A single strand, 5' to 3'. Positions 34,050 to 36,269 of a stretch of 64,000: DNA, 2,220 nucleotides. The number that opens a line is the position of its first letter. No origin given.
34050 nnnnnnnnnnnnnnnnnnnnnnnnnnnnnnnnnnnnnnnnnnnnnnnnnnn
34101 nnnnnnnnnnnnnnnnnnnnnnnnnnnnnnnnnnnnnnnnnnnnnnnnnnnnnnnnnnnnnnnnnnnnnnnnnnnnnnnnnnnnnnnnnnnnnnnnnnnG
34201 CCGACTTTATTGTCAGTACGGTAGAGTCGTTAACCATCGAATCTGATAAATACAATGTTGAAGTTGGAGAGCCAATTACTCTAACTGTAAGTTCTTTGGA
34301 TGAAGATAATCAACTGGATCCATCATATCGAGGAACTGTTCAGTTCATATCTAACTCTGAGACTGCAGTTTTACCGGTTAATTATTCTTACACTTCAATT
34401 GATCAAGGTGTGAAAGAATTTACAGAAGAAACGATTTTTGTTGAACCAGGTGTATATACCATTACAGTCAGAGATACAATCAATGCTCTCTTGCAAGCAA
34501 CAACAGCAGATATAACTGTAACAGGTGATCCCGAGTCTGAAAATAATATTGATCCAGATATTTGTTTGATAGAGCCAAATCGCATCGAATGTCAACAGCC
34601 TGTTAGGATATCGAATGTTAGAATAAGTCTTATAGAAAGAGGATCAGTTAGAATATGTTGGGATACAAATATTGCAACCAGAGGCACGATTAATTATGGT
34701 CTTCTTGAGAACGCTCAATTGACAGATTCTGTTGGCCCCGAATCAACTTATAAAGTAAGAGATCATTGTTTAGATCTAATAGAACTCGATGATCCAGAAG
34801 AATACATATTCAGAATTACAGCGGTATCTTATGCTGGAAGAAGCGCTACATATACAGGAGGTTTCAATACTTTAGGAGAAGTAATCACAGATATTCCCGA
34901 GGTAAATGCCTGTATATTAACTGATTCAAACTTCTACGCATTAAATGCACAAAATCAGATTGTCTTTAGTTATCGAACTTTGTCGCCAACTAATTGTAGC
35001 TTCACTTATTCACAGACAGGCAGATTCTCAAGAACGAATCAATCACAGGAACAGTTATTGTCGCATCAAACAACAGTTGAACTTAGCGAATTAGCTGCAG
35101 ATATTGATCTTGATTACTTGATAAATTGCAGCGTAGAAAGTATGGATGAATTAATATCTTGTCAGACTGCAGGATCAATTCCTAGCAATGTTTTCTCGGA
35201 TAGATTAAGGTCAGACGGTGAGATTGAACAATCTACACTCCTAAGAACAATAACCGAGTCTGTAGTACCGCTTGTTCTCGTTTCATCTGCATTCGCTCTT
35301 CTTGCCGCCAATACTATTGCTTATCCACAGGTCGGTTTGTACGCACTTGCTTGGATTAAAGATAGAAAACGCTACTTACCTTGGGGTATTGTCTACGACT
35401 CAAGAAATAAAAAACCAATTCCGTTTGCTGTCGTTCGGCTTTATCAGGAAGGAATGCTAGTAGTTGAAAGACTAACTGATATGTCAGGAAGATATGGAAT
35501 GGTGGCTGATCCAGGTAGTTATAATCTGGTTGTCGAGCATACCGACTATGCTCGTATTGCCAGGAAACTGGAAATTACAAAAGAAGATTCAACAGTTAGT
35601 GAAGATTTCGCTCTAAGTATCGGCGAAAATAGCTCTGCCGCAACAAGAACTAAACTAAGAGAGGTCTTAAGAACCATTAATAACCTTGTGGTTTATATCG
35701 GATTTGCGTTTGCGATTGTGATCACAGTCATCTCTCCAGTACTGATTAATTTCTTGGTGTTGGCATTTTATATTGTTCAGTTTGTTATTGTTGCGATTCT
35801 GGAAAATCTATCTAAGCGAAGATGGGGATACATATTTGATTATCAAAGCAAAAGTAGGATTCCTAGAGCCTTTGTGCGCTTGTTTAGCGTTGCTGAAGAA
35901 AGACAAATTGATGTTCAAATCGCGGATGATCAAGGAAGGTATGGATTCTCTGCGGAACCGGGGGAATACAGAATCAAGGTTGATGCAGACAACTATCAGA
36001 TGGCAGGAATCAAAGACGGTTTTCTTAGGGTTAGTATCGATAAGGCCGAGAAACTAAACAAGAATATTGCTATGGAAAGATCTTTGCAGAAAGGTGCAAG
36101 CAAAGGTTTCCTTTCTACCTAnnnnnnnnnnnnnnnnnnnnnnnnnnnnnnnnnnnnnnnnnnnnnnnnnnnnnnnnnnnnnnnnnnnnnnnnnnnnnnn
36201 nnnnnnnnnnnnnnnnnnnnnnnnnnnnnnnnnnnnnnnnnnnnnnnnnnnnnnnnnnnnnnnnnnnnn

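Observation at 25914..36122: Architecture of the giant protein: glycine-rich GGAI-type modules and a multi-TM C-terminus with carboxypeptidase-regulatory-like domains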

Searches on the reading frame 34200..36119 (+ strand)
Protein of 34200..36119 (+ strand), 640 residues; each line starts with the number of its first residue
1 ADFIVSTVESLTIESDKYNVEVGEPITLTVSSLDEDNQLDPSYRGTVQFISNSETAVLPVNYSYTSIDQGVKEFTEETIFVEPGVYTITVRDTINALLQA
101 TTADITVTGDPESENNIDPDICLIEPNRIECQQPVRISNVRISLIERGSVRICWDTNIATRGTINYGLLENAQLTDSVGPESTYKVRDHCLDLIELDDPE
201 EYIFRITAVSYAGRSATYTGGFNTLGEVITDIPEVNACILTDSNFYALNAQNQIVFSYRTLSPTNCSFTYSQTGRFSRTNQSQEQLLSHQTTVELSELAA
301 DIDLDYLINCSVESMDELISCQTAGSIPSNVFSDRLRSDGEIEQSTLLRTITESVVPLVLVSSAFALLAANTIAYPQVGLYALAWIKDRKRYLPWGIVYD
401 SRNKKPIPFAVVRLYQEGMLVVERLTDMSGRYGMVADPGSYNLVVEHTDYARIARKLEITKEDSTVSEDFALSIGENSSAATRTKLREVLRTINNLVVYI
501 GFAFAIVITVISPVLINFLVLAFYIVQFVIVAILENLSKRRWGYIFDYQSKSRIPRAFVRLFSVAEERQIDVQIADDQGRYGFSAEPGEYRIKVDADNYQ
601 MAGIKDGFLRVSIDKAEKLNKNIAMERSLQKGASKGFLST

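Call 29: find_related_loci(query=window:34200-36119:+, collection=genome_contigs, flank=10000)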
Query window:34200-36119:+ (640 aa) in genome_contigs; peptide patterns used: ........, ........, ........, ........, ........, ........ (x = any residue, [..] = any of these).
70 stretches matched a pattern; 1 encode a relative of the query (tblastn E <= 1e-3); 1 distinct loci.
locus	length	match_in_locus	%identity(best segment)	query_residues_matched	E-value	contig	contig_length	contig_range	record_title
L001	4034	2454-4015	99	1-599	0e+0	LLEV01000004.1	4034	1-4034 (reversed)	MAG: Microgenomates bacterium OLB22 UZ21_OP11001CONTIG000004, whole genome shotgun sequence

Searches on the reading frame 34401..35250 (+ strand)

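Call 47: search_protein_families(library=pfam, proteins=[window:34401-35250:+], max_evalue=10)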
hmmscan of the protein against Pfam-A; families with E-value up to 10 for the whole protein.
window:34401-35250:+ (283 aa): 1 family
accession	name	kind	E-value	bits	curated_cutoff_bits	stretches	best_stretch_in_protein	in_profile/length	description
PF18981.6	InlK_D3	-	0.098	13.2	25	1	6-41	39-74/75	Internalin K domain (D3/D4)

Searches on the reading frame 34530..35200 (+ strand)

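Call 75: search_solved_structures(query=window:34530-35200:+, max_evalue=1)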
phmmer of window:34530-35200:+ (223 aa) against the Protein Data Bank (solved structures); distinct sequences matched with E-value up to 1: 6.
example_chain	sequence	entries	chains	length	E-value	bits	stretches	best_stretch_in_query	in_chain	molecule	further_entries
8q6t_I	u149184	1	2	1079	0.0055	19.6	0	23-167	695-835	Titin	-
1x5g_A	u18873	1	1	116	0.17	14.7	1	19-104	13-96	Neogenin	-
3dgc_R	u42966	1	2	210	0.24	14.2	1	77-128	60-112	Interleukin-22 receptor subunit alpha-1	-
9yh9_A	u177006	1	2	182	0.71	12.7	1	38-98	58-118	Catechol 1,2-deoxygenase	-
2wbv_A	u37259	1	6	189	0.72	12.7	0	107-160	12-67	FIBER PROTEIN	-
2j1k_C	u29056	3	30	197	0.83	12.4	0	108-160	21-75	FIBER PROTEIN | FIBRE PROTEIN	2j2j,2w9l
